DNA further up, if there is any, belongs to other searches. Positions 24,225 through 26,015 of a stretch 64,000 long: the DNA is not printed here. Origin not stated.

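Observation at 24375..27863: Membrane protein plus soluble TraD/VirD4-like ATPase with a C-terminal zinc ribbon and poly-Pro/Lys tail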

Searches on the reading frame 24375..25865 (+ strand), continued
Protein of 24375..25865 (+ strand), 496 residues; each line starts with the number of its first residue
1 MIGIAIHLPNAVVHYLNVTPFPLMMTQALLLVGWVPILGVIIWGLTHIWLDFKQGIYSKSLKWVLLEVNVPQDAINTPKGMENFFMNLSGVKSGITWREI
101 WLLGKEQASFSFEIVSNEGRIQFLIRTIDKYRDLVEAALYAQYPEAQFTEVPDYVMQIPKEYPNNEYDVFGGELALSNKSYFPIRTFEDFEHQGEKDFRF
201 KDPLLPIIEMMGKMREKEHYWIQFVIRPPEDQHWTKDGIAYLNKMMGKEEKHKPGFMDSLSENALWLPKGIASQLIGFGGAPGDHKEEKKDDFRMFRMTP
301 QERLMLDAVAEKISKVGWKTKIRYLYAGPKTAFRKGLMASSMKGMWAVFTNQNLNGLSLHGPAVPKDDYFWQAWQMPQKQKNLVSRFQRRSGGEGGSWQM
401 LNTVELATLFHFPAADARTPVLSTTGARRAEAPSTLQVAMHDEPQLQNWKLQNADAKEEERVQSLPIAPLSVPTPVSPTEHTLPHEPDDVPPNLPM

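Call 54: search_protein_families(library=pfam, proteins=[L082:5965-8355:+, L082:8388-9674:+, L082:3191-5848:+, L082:442-3105:-, L082:9728-10480:-, L082:10508-11701:-, L078:5893-7167:+, L078:7190-9097:+, L078:4765-5826:+, L078:9266-10423:+], max_evalue=0.01)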
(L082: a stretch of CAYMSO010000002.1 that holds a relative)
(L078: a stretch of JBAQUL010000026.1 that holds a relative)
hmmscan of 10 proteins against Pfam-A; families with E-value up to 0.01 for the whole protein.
L082:5965-8355:+ (797 aa): 6 families
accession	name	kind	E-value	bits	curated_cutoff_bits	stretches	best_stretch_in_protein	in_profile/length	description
PF01935.23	DUF87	-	4.8e-09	37.1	23.2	1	373-619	8-216/220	Helicase HerA, central domain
PF10412.15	TrwB_AAD_bind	-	7.1e-08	32.2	20.5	1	383-694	9-304/387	Type IV secretion-system coupling protein DNA-binding domain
PF12846.13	AAA_10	-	0.00018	21.1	27.5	1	388-523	20-153/362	AAA-like domain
PF12696.13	TraG-D_C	-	0.00029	21.2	22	1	642-703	3-69/126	TraM recognition site of TraD and TraG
PF13401.12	AAA_22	-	0.00037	21.2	27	0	388-411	4-27/130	AAA domain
PF13191.12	AAA_16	-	0.0082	17.1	32.6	0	387-410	22-45/167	AAA ATPase domain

L082:8388-9674:+ (429 aa): 1 family
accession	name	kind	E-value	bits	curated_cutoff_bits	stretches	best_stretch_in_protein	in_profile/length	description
PF25589.1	DUF7935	-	0.0091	15.9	27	0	305-353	105-153/171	Family of unknown function (DUF7935)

L082:3191-5848:+ (886 aa): 0 families

L082:442-3105:- (887 aa): 4 families
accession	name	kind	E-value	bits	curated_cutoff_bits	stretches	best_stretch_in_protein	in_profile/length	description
PF00122.25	E1-E2_ATPase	-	4.3e-38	131.1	28.1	1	139-317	4-181/181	E1-E2 ATPase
PF00702.32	Hydrolase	-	2.5e-18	67.6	26.4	1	333-597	1-189/191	haloacid dehalogenase-like hydrolase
PF08282.18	Hydrolase_3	-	3.8e-08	33.8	20.9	1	571-623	195-247/255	haloacid dehalogenase-like hydrolase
PF13419.12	HAD_2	-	0.0012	19.4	23.8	1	496-603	79-176/178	Haloacid dehalogenase-like hydrolase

L082:9728-10480:- (250 aa): 0 families

L082:10508-11701:- (397 aa): 1 family
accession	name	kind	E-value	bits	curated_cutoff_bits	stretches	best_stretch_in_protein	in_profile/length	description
PF03079.20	ARD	-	0.0057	17.3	27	0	302-347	103-148/157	ARD/ARD' family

L078:5893-7167:+ (425 aa): 0 families

L078:7190-9097:+ (636 aa): 7 families
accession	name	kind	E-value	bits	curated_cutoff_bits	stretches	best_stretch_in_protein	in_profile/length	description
PF10412.15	TrwB_AAD_bind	-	1.5e-14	54.1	20.5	1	23-347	11-318/387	Type IV secretion-system coupling protein DNA-binding domain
PF01935.23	DUF87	-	4.8e-11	43.6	23.2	1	27-258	23-219/220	Helicase HerA, central domain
PF23477.1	zf_Tbcl_2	-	1.4e-08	34.7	27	1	514-546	2-34/37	Probable treble clef zinc finger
PF02534.20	T4SS-DNA_transf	-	2.7e-07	30.2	20.1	1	28-351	45-381/468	Type IV secretory system Conjugative DNA transfer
PF12696.13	TraG-D_C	-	1e-06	29.1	22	1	278-343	3-69/126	TraM recognition site of TraD and TraG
PF13401.12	AAA_22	-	0.00082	20.1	27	0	26-53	4-31/130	AAA domain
PF12846.13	AAA_10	-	0.0082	15.7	27.5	0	26-100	20-93/362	AAA-like domain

L078:4765-5826:+ (354 aa): 3 families
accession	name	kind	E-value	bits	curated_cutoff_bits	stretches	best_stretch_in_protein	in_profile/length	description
PF04545.22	Sigma70_r4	-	7.5e-11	41.8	24.1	1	28-78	2-47/50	Sigma-70, region 4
PF05066.19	HARE-HTH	-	1.1e-09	39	25.9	1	234-292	7-71/71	HB1, ASXL, restriction endonuclease HTH domain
PF04539.22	Sigma70_r3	-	0.0049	17.4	25.3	0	55-87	24-56/78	Sigma-70 region 3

L078:9266-10423:+ (386 aa): 5 families
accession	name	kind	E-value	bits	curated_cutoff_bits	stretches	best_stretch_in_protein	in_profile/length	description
PF03054.22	tRNA_Me_trans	-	6e-66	222.4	20.6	1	5-231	2-201/202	tRNA methyl transferase HUP domain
PF20259.3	tRNA_Me_trans_M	-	4.5e-19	68.2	27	1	237-298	2-65/66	tRNA methyl transferase PRC-barrel domain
PF20258.4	tRNA_Me_trans_C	-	6.6e-18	65.3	20.6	1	309-385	2-77/77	Aminomethyltransferase beta-barrel domain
PF02540.23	NAD_synthase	-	3.8e-05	23.4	21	1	4-120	19-129/242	NAD synthase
PF06508.19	QueC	-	0.00071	19.6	22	1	7-68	3-61/210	Queuosine biosynthesis protein QueC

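Call 64: fold_search(model_id=the predicted structure, library=pdb)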
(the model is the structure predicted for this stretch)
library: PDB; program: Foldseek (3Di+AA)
matches with E <= 10: 468; with E <= 0.001: 12
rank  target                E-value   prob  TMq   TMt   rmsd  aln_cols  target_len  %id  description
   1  8rtd_g                1.4e-04  1.00  0.28  0.20  12.3       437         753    8  Stalk-Arches-IMC structure from the fully-assembled R388 type IV secretion system determined by cryo-EM. (released 2024-06-19)
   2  7o43_A                1.8e-04  1.00  0.29  0.19  12.7       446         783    9  TrwK/VirB4unbound dimer complex from R388 type IV secretion system determined by cryo-EM. (released 2022-06-22)
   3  7o42_A                2.2e-04  1.00  0.28  0.16  13.0       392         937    7  TrwK/VirB4unbound trimer of dimers complex (with Hcp1) from the R388 type IV secretion system determined by cryo-EM. (released 2022-06-22)
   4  8rtb_A                2.2e-04  1.00  0.30  0.21  10.7       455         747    7  Extended inner membrane complex (IMC) protomer structure (TrwM/VirB3-TrwK/VirB4-TrwI/VirB6-TrwG/VirB8-TrwE/VirB10) fro (released 2024-06-19)
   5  8rtd_O                2.2e-04  1.00  0.30  0.20  10.7       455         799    7  Stalk-Arches-IMC structure from the fully-assembled R388 type IV secretion system determined by cryo-EM. (released 2024-06-19)
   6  8rtd_T                2.2e-04  1.00  0.30  0.20  10.7       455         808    7  Stalk-Arches-IMC structure from the fully-assembled R388 type IV secretion system determined by cryo-EM. (released 2024-06-19)
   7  8rtb_B                2.3e-04  1.00  0.28  0.22  13.3       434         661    6  Extended inner membrane complex (IMC) protomer structure (TrwM/VirB3-TrwK/VirB4-TrwI/VirB6-TrwG/VirB8-TrwE/VirB10) fro (released 2024-06-19)
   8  8rtd_h                2.9e-04  1.00  0.30  0.32  12.9       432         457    8  Stalk-Arches-IMC structure from the fully-assembled R388 type IV secretion system determined by cryo-EM. (released 2024-06-19)
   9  7o41_B                2.9e-04  1.00  0.30  0.23  13.1       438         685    7  Hexameric composite model of the Inner Membrane Complex (IMC) with the Arches from the fully-assembled R388 type IV se (released 2022-06-22)
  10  8rtd_V                5.2e-04  0.99  0.29  0.21  13.0       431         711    7  Stalk-Arches-IMC structure from the fully-assembled R388 type IV secretion system determined by cryo-EM. (released 2024-06-19)
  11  8rtd_P                5.2e-04  0.99  0.29  0.20  13.0       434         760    7  Stalk-Arches-IMC structure from the fully-assembled R388 type IV secretion system determined by cryo-EM. (released 2024-06-19)
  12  7o43_B                5.8e-04  0.97  0.25  0.18  13.4       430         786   10  TrwK/VirB4unbound dimer complex from R388 type IV secretion system determined by cryo-EM. (released 2022-06-22)
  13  7o41_A                5.1e-03  0.93  0.29  0.21  11.5       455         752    8  Hexameric composite model of the Inner Membrane Complex (IMC) with the Arches from the fully-assembled R388 type IV se (released 2022-06-22)
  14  4pzf_D                3.3e-02  0.38  0.18  0.18  11.0       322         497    7  Berberine bridge enzyme G164A variant, a reticuline dehydrogenase (released 2014-04-23)
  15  4pzf_A                3.9e-02  0.33  0.17  0.17  11.3       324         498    6  Berberine bridge enzyme G164A variant, a reticuline dehydrogenase (released 2014-04-23)
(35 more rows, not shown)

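Call 68: search_protein_representatives(alignment_id=A1)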
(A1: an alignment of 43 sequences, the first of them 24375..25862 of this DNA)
Query: 43 sequences, 518 profile positions. Proteins with E-value up to 0.001 (for the whole library): 2493; up to 1e-10: 1641; up to 1e-30: 858. The best 150 are listed.
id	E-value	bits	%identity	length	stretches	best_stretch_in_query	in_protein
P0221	2.1e-239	812.2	-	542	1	1-518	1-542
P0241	2.5e-199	679.9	-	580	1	10-513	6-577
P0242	9.1e-179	612.1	-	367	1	1-370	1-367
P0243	4.0e-151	520.9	-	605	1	17-486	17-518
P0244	1.1e-147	509.6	-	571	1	16-517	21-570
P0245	1.2e-141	489.7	-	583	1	13-517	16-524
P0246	2.7e-141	488.5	-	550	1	9-513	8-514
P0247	3.1e-139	481.7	-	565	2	13-443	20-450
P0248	4.1e-139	481.3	-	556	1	15-518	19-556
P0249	6.1e-138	477.4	-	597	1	8-499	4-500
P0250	3.7e-132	458.3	-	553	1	16-496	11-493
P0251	1.2e-131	456.7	-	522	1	1-518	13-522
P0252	1.0e-129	450.3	-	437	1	24-437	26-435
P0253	1.2e-128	446.8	-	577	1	15-502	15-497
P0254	8.1e-128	444.0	-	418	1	54-446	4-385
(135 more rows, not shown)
